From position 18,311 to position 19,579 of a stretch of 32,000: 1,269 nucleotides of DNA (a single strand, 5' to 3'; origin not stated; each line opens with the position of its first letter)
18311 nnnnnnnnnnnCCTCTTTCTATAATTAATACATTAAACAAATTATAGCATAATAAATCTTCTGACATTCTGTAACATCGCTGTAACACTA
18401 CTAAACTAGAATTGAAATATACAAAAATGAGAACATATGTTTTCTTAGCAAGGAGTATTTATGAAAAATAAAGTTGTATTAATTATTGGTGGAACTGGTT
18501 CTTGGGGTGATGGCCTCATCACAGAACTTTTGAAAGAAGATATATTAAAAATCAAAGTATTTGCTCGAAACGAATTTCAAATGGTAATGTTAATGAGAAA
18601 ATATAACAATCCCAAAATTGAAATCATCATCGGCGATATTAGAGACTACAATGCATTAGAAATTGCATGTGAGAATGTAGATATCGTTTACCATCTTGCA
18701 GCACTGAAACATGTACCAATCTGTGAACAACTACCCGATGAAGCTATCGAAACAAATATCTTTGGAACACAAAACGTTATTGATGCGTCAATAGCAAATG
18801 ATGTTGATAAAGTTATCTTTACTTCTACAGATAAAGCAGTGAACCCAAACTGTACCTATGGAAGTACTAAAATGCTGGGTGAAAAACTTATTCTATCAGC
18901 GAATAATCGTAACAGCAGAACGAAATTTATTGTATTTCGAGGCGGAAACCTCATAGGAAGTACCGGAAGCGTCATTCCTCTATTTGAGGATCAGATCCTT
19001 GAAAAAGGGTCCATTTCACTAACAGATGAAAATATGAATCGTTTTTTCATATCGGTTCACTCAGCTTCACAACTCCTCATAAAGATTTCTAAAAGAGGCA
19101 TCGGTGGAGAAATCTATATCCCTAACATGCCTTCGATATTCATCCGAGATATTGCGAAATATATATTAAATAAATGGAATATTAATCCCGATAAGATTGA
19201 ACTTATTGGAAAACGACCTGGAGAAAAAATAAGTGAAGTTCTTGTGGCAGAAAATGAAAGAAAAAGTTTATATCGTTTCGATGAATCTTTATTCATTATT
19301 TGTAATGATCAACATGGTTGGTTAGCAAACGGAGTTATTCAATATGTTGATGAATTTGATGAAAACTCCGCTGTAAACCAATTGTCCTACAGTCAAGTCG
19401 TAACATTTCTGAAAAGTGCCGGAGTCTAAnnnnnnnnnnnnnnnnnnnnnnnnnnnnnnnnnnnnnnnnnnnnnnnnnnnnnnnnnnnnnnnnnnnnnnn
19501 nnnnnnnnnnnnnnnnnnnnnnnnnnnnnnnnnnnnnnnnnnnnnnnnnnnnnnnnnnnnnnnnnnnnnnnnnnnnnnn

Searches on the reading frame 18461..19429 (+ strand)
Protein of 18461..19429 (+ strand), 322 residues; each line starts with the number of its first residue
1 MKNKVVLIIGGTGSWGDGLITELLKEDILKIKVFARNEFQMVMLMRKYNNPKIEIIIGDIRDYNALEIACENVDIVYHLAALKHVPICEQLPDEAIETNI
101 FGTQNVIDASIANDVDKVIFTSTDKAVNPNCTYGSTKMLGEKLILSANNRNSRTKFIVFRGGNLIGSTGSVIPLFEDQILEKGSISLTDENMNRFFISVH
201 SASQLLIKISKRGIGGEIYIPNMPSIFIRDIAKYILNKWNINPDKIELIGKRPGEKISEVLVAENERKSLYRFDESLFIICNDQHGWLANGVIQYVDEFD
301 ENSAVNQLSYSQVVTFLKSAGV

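Call 4: search_protein_families(library=pfam, proteins=[window:18461-19429:+])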
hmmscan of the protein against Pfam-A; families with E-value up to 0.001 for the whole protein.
window:18461-19429:+ (322 aa): 9 families
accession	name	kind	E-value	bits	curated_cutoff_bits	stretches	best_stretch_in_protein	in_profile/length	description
PF02719.21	Polysacc_synt_2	-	7.3e-85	285.1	20.2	1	6-276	1-288/293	Polysaccharide biosynthesis protein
PF01370.27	Epimerase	-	5.4e-23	82.1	20.9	1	6-212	1-227/240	NAD dependent epimerase/dehydratase family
PF01073.25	3Beta_HSD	-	9.5e-22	77.8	22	1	7-131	1-124/280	3-beta hydroxysteroid dehydrogenase/isomerase family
PF16363.11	GDP_Man_Dehyd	-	1.8e-13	51.1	27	1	7-125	1-131/332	GDP-mannose 4,6 dehydratase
PF07993.18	NAD_binding_4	-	1.5e-10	41.2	20.1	1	10-129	3-142/258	Male sterility protein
PF04321.23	RmlD_sub_bind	-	3e-10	40.1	27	1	6-168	3-155/287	RmlD substrate binding domain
PF13460.12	NAD_binding_10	-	1.1e-09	38.9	27.2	1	10-128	1-103/184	NAD(P)H-binding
PF05368.20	NmrA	-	4.8e-08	33.4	27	1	3-125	2-109/298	NmrA-like family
PF00106.31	adh_short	-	0.00037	20.5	26.6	1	4-147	1-163/195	short chain dehydrogenase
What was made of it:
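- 18461..19429 (+): PseB/CapD-like UDP-HexNAc 4,6-dehydratase (Polysacc_synt_2, 322 aa). Pfam PF02719, E = 7e-85 (call 4).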

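Call 27: search_protein_families(library=ncbifam, proteins=[window:18461-19429:+], max_evalue=0.00001)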
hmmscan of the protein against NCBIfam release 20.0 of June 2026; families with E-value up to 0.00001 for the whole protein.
window:18461-19429:+ (322 aa): 18 families
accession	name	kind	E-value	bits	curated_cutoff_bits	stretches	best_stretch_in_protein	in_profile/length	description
TIGR03589.1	PseB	equivalog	5e-79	265.6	407.75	1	2-280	3-280/324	UDP-N-acetylglucosamine 4,6-dehydratase (inverting)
TIGR04130.1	FnlA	equivalog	9.5e-64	215.4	730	1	2-267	3-270/337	UDP-N-acetylglucosamine 4,6-dehydratase/5-epimerase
TIGR04180.1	EDH_00030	hypoth_equivalog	3.7e-23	82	475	1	6-264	1-282/297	NAD-dependent 4,6-dehydratase LegB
TIGR03466.1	HpnA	hypoth_equivalog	7.4e-14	51.4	367.65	1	5-127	2-117/327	hopanoid-associated sugar epimerase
TIGR01181.1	dTDP_gluc_dehyt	equivalog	5.3e-13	48.7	365.1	1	6-257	2-279/321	dTDP-glucose 4,6-dehydratase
NF041293.1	G6PDh_Azf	equivalog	1.7e-12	47.3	400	1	4-130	3-122/252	NAD-dependent glucose-6-phosphate dehydrogenase Azf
NF042423.1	oxyalk_red_Shew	equivalog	1.7e-12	47.1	580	1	4-124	9-119/331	2-alkyl-3-oxoalkanoate reductase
TIGR01179.1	galE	equivalog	2e-12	46.6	262.3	1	6-168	2-180/332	UDP-glucose 4-epimerase GalE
NF042422.1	oxyalk_red_OleD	equivalog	6.9e-12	45.4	580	1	6-125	3-112/329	2-alkyl-3-oxoalkanoate reductase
TIGR02622.1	CDP_4_6_dhtase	equivalog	5.1e-11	42.3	278.45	1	2-128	3-134/352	CDP-glucose 4,6-dehydratase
NF043036.1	ErythonDh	equivalog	6.2e-11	42.1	325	1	6-144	3-160/321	D-erythronate dehydrogenase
NF052578.1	StrlDmthSdmBMthl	equivalog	4.4e-10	39.8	600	1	6-132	3-122/328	sterol demethylase protein SdmB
TIGR01214.1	rmlD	equivalog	4.8e-09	35.7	224.05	1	6-170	2-156/285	dTDP-4-dehydrorhamnose reductase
NF007956.0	PRK10675.1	subfamily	6.3e-08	32.1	394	1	6-124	3-125/338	UDP-glucose 4-epimerase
TIGR01746.1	Thioester-redct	subfamily_domain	2.2e-07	30.5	213.35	0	6-169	2-202/371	thioester reductase domain-containing protein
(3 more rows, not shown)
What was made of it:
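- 18461..19429 (+): TIGR03589 PseB scores 266 bits against a cutoff of 408 (call 27).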
